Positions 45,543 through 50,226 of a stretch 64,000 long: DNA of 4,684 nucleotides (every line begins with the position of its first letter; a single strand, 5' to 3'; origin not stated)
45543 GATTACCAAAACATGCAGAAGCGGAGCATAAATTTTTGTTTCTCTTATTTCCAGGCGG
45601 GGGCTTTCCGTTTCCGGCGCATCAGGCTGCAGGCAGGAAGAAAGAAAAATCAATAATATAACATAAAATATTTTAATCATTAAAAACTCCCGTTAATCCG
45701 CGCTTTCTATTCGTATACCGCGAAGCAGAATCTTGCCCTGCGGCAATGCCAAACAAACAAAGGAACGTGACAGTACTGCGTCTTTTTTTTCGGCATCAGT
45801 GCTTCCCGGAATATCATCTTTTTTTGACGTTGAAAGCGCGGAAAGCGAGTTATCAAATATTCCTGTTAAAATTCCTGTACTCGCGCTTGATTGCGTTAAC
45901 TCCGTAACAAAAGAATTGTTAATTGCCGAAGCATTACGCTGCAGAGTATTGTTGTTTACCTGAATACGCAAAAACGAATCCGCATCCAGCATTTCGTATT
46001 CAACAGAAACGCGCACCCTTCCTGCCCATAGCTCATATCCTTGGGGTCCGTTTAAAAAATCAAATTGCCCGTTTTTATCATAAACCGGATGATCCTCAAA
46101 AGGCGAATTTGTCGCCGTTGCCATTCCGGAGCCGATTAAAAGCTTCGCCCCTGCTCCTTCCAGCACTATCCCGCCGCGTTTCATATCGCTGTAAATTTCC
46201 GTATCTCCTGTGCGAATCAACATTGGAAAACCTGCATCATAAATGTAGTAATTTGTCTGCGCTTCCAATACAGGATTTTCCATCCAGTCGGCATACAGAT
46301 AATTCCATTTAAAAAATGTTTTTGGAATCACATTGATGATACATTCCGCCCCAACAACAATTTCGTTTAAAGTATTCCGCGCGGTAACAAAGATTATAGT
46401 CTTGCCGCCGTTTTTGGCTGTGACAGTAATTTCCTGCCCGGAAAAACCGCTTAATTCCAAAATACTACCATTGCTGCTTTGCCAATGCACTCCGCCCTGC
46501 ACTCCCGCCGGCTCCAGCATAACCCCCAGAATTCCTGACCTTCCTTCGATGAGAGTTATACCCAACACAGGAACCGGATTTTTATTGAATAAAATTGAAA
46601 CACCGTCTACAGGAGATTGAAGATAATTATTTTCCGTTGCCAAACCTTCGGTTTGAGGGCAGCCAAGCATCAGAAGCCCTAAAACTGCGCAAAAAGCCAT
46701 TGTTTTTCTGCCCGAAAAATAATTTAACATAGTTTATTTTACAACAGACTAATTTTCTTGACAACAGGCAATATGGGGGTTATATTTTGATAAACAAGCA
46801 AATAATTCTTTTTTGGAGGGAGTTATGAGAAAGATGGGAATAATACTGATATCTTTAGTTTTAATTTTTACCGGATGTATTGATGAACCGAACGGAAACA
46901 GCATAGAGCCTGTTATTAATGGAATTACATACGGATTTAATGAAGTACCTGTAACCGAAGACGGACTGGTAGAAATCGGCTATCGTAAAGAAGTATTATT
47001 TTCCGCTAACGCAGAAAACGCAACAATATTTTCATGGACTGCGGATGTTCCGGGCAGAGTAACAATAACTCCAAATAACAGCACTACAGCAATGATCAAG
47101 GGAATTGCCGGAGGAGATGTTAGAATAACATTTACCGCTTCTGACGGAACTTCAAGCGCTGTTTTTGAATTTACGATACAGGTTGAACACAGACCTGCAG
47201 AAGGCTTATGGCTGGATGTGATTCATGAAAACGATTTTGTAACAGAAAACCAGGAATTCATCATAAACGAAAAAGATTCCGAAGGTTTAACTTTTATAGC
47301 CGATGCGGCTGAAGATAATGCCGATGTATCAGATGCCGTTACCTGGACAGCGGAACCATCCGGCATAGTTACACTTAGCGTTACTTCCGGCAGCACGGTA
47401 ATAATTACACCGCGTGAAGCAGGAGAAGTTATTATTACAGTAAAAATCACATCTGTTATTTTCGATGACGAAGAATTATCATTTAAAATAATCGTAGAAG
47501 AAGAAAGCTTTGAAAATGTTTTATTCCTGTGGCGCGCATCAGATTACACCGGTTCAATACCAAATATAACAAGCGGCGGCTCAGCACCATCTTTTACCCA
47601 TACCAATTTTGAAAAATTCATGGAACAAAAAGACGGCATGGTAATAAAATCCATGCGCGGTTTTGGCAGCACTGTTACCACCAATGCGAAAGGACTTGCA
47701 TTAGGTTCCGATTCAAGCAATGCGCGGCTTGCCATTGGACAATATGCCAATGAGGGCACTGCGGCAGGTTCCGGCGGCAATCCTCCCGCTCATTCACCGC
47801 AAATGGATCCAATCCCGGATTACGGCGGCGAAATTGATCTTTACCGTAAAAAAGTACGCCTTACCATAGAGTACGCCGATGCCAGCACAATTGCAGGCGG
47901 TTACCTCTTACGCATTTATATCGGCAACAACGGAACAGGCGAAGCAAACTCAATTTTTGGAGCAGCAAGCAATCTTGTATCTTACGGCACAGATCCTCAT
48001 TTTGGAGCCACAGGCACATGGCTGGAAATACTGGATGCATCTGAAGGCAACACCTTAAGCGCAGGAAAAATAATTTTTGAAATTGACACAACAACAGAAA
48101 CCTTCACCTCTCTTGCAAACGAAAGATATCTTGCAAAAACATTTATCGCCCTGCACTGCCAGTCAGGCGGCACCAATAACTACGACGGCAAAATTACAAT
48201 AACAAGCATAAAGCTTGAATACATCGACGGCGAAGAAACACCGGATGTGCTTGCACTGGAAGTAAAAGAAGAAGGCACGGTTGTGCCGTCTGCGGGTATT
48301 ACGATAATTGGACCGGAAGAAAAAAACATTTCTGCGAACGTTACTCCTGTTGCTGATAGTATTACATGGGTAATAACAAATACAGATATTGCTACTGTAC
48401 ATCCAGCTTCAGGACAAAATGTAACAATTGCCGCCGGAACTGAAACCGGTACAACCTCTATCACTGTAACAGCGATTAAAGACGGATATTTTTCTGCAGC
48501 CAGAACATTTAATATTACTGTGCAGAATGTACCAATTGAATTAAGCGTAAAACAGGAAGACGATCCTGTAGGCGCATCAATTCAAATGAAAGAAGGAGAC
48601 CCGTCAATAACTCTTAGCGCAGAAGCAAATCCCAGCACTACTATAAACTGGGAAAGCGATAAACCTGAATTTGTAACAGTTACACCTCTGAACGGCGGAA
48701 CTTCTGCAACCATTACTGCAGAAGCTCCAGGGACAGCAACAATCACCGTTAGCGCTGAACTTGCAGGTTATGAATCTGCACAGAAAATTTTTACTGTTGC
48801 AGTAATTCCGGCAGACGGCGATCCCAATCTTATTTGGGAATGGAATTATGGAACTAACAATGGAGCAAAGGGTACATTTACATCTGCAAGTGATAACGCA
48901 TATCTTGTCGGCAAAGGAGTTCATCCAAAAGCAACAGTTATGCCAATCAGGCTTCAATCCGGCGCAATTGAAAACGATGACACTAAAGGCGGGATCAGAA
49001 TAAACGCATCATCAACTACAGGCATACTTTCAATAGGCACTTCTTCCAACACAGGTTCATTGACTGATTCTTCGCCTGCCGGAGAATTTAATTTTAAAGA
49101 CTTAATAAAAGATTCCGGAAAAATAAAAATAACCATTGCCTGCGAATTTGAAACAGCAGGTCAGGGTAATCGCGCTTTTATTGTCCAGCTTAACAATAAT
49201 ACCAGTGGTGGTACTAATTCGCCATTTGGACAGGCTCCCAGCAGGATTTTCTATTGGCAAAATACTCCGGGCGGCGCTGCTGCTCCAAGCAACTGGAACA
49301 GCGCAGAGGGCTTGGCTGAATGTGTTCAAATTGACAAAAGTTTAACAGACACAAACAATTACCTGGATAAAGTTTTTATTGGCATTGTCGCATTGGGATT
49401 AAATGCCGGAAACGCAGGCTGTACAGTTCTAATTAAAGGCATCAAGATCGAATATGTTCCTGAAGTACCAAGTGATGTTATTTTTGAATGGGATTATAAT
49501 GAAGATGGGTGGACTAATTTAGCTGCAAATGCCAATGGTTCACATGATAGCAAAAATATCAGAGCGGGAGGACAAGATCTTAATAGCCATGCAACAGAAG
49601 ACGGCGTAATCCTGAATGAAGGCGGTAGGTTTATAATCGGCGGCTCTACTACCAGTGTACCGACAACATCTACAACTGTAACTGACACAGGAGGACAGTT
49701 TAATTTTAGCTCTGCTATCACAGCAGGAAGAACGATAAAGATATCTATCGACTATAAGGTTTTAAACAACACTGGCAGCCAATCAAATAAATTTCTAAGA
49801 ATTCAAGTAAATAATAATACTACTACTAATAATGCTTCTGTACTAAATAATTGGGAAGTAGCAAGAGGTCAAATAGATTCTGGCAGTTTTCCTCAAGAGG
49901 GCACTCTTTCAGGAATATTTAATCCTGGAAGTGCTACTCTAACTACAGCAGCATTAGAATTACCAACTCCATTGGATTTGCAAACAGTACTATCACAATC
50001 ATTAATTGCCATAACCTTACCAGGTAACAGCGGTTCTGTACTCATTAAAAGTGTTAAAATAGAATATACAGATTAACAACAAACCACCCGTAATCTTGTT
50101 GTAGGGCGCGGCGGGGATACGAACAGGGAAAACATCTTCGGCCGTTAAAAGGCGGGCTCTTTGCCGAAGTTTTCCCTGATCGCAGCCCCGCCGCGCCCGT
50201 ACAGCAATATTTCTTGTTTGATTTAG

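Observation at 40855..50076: Divergent six-gene surface locus: Ig-like lipoproteins, a beta-barrel and a lyase-like lipoprotein built around a shared uncharacterised module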

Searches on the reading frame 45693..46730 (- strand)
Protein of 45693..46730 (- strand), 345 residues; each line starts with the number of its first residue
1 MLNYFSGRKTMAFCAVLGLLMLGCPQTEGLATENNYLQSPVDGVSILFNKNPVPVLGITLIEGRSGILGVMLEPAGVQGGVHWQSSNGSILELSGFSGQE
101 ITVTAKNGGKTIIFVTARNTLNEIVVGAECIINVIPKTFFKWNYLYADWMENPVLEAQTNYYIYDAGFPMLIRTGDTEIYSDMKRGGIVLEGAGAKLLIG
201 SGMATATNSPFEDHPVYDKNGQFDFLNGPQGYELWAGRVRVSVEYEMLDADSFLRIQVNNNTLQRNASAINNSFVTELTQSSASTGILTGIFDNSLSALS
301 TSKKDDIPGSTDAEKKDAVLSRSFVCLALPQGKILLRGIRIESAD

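Call 3: search_protein_families(library=pfam, proteins=[window:45693-46730:-], max_evalue=1)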
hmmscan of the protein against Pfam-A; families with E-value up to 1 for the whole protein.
window:45693-46730:- (345 aa): 2 families
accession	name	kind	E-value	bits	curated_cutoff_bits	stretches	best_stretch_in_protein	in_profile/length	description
PF02368.24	Big_2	-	0.0065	16.8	22.8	1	60-119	14-70/79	Bacterial Ig-like domain (group 2)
PF13629.12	T2SS-T3SS_pil_N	-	0.062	13.5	23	1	86-120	27-61/72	Pilus formation protein N terminal region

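Call 4: search_protein_families(library=ncbifam, proteins=[window:45693-46730:-], max_evalue=1)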
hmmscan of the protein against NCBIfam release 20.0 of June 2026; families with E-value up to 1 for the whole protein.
window:45693-46730:- (345 aa): 0 families

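Call 33: predict_structure(alignment_id=A4)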
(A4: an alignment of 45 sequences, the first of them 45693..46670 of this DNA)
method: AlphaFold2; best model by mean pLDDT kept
length: 325 residues; sequences in the alignment: 45
mean_pLDDT: 90.9   pTM: 0.84
mean pLDDT of the five models: 90.9, 90.7, 90.0, 89.3, 88.9
residues with pLDDT >= 90: 261; 70-90: 41; 50-70: 10; < 50: 13
segments of 3 or more residues with pLDDT < 50: 1-13
pLDDT, mean of each block of 10 residues (from residue 1): 39 64 96 94 96 92 93 96 95 95 93 95 78 87 81 94 93 94 93 92 95 95 97 96 92 96 97 96 92 97 97 96 96
secondary structure, 60 per line:
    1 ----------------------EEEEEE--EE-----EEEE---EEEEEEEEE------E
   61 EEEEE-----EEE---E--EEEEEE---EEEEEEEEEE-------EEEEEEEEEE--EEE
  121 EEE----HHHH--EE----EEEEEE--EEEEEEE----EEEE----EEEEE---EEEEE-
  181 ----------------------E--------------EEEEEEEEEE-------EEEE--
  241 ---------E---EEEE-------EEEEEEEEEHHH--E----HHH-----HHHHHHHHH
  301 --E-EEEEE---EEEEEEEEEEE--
elements in order: E23-28 E38-41 E45-53 E60-65 E71-73 E80-85 E89-98 E106-115 E118-123 H128-131 E140-145 E148-154 E159-162 E167-171 E175-179 E218-227 E235-238 E254-257 E265-273 H292-300 E305-309 E313-323

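Call 36: fold_search(model_id=the predicted structure, library=pdb)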
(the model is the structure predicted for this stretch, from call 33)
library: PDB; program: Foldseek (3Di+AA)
matches with E <= 10: 1817; with E <= 0.001: 41
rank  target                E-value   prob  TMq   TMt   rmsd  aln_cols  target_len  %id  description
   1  3prx_B                1.7e-06  1.00  0.20  0.07  14.5       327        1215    7  Structure of Complement C5 in Complex with CVF and SSL7 (released 2011-01-19)
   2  6d8g_A                4.7e-06  1.00  0.26  0.13  11.6       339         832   10  D341A D367A calcium binding mutant of Bacteroides uniformis beta-glucuronidase 2 (released 2018-10-17)
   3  5uj6_A                6.2e-06  1.00  0.26  0.13  11.9       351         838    9  Crystal Structure of Bacteroides Uniformis beta-glucuronidase (released 2017-06-28)
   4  5uj6_B                6.6e-06  1.00  0.26  0.13  12.1       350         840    8  Crystal Structure of Bacteroides Uniformis beta-glucuronidase (released 2017-06-28)
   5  6d8g_B                7.0e-06  1.00  0.25  0.12  15.4       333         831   10  D341A D367A calcium binding mutant of Bacteroides uniformis beta-glucuronidase 2 (released 2018-10-17)
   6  7z4b_DW               1.3e-05  1.00  0.23  0.09  30.8       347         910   12  Bacteriophage SU10 virion (C1) (released 2022-12-28)
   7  6d50_A                1.7e-05  1.00  0.27  0.13  11.5       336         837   10  Bacteroides uniforms beta-glucuronidase 2 bound to D-glucaro-1,5-lactone (released 2018-10-17)
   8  6bqm                  1.7e-05  1.00  0.21  0.16  15.8       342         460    8  Secreted serine protease VesC from Vibrio cholerae (released 2018-11-28)
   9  6e57_B                1.7e-05  0.89  0.17  0.15  18.2       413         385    8  Bacteroides ovatus mixed-linkage glucan utilization locus (MLGUL) SGBP-B in complex with mixed-linkage heptasaccharide (released 2019-05-29)
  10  4tsh_B                1.9e-05  0.96  0.21  0.16  15.1       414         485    9  A Novel Protein Fold Forms an Intramolecular Lock to Stabilize the Tertiary Structure of Streptococcus mutans Adhesin  (released 2014-10-22)
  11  7biz_B                4.3e-05  0.87  0.20  0.14  22.0       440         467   10  Structure of a B12 binding lipoprotein from Bacteroides thetaiotaomicron (released 2022-03-02)
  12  8cka_A                4.6e-05  0.99  0.21  0.15  16.6       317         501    9  Deinococcus radidurans HPI S-layer (released 2023-04-19)
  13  5ho0                  4.8e-05  0.98  0.22  0.11  16.8       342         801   14  Crystal structure of AbnA (closed conformation), a GH43 extracellular arabinanase from Geobacillus stearothermophilus (released 2017-02-01)
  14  6e3f                  5.1e-05  0.97  0.23  0.18  14.7       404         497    9  The structure of the C-terminal domains (C123) of Streptococcus intermedius antigen I/II (Pas) (released 2019-07-17)
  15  7biz_A                5.7e-05  0.97  0.25  0.18  20.8       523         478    8  Structure of a B12 binding lipoprotein from Bacteroides thetaiotaomicron (released 2022-03-02)
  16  2l04_MODEL_1_A        6.7e-05  1.00  0.22  0.67   4.2        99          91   26  The Solution Structure of the C-terminal Ig-like Domain of the Bacteriophage Lambda Tail Tube Protein (released 2010-09-22)
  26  7jrm                  3.5e-04  0.96  0.21  0.16  15.3       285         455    8  The structure of CBM51-2 and INT domains from Clostridium perfringens ZmpB (released 2021-02-03)
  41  7m1b                  9.0e-04  0.57  0.17  0.20  18.1       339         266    8  SusE-like protein BT2857 (released 2021-04-21)
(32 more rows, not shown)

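Call 76: fold_search(model_id=the predicted structure, library=viral)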
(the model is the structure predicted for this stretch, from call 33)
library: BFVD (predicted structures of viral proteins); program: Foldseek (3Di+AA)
matches with E <= 10: 1668; with E <= 0.001: 109
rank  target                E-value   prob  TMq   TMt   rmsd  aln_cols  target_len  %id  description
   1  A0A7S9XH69            1.3e-08  1.00  0.24  0.12  16.4       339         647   11  BIG2 domain-containing protein [Enterococcus phage EFGrNG]
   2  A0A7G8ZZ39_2          2.7e-08  1.00  0.25  0.11  16.9       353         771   10  Baseplate assembly protein [Enterococcus phage iF6]
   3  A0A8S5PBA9            3.6e-08  1.00  0.23  0.15  33.5       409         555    8  S-layer associated multidomain endoglucanase 16 carbohydrate binding module-2.9A [Siphoviridae sp. ctYtb10]
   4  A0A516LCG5            5.0e-08  1.00  0.26  0.24  16.3       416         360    7  (no name in the UniProt tables at hand)
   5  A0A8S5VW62            8.7e-08  1.00  0.25  0.12  25.0       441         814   10  (no name in the UniProt tables at hand)
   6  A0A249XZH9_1          2.0e-07  1.00  0.22  0.08  17.6       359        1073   10  (no name in the UniProt tables at hand)
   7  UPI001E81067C         5.1e-07  1.00  0.25  0.08  26.4       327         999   15  (no name look-up for this kind of identifier)
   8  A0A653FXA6            8.4e-07  1.00  0.25  0.10  16.5       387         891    8  (no name in the UniProt tables at hand)
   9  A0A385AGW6            9.9e-07  1.00  0.21  0.07  22.8       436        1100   10  Tail protein [Methanobacterium virus Drs3]
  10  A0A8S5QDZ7            1.2e-06  1.00  0.21  0.06  19.5       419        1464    8  Nucleoid-associated protein [Siphoviridae sp. ctEIp38]
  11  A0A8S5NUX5            1.8e-06  1.00  0.25  0.13  17.5       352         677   12  GDSL like Lipase Acylhydrolase [Myoviridae sp. cte5Z19]
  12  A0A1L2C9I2            2.3e-06  1.00  0.30  0.22  11.6       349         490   11  LamG-like jellyroll fold domain-containing protein [Pseudomonas phage ZC08]
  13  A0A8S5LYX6            2.5e-06  0.99  0.22  0.08  17.0       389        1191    8  Uncharacterized protein (Fragment) [Siphoviridae sp. ct9Y44]
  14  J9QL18                2.8e-06  1.00  0.26  0.09  12.0       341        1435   10  Putative tail protein pb4 [Pectobacterium phage My1]
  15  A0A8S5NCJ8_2          2.8e-06  0.99  0.21  0.08  18.1       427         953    9  Tail protein [Myoviridae sp. ct0Tg8]
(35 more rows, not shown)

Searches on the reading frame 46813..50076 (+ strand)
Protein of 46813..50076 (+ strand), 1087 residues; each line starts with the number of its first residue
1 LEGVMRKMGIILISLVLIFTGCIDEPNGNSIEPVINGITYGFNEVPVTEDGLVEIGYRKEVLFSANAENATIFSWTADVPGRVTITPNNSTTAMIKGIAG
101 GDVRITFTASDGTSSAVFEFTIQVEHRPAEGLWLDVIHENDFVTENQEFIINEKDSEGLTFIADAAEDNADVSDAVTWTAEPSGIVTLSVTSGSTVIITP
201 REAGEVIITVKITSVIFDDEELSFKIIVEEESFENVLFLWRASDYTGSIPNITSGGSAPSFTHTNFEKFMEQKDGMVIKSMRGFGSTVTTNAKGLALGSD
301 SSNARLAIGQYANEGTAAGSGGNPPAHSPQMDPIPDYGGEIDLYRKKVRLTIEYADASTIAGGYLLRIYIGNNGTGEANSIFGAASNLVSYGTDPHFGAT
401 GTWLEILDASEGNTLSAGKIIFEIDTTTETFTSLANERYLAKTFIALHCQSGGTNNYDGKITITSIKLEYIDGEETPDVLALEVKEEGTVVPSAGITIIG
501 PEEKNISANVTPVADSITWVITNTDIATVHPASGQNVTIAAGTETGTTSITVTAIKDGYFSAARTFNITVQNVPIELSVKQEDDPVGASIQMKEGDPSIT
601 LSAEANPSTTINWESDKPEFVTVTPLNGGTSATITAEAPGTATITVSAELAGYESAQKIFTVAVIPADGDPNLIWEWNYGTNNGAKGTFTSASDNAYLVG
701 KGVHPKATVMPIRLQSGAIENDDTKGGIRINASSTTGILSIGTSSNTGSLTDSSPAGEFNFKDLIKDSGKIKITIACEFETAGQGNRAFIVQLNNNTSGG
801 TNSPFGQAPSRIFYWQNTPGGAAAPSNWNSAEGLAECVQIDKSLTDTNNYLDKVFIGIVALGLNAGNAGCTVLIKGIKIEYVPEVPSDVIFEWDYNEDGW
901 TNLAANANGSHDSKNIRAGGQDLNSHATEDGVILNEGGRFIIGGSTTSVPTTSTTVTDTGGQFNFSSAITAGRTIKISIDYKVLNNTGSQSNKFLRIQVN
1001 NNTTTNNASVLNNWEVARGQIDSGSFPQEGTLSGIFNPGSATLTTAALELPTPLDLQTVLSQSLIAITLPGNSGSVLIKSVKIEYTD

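Call 3: search_protein_families(library=pfam, proteins=[window:46813-50076:+], max_evalue=1)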
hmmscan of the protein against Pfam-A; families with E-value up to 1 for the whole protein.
window:46813-50076:+ (1087 aa): 4 families
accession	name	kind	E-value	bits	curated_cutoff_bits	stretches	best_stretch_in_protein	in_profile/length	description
PF02368.24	Big_2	-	3.3e-08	33.8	22.8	2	511-556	27-70/79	Bacterial Ig-like domain (group 2)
PF20578.4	aBig_2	-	0.014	15.6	27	1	598-665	24-87/89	Atrophied bacterial Ig domain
PF18316.7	S-l_SbsC_C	-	0.07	14.1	26.6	0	541-576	2-32/86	S-layer protein SbsC C-terminal domain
PF13629.12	T2SS-T3SS_pil_N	-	0.5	10.6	23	1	519-553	24-57/72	Pilus formation protein N terminal region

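Call 4: search_protein_families(library=ncbifam, proteins=[window:46813-50076:+], max_evalue=1)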
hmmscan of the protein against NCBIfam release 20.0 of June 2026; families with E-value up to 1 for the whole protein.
window:46813-50076:+ (1087 aa): 0 families
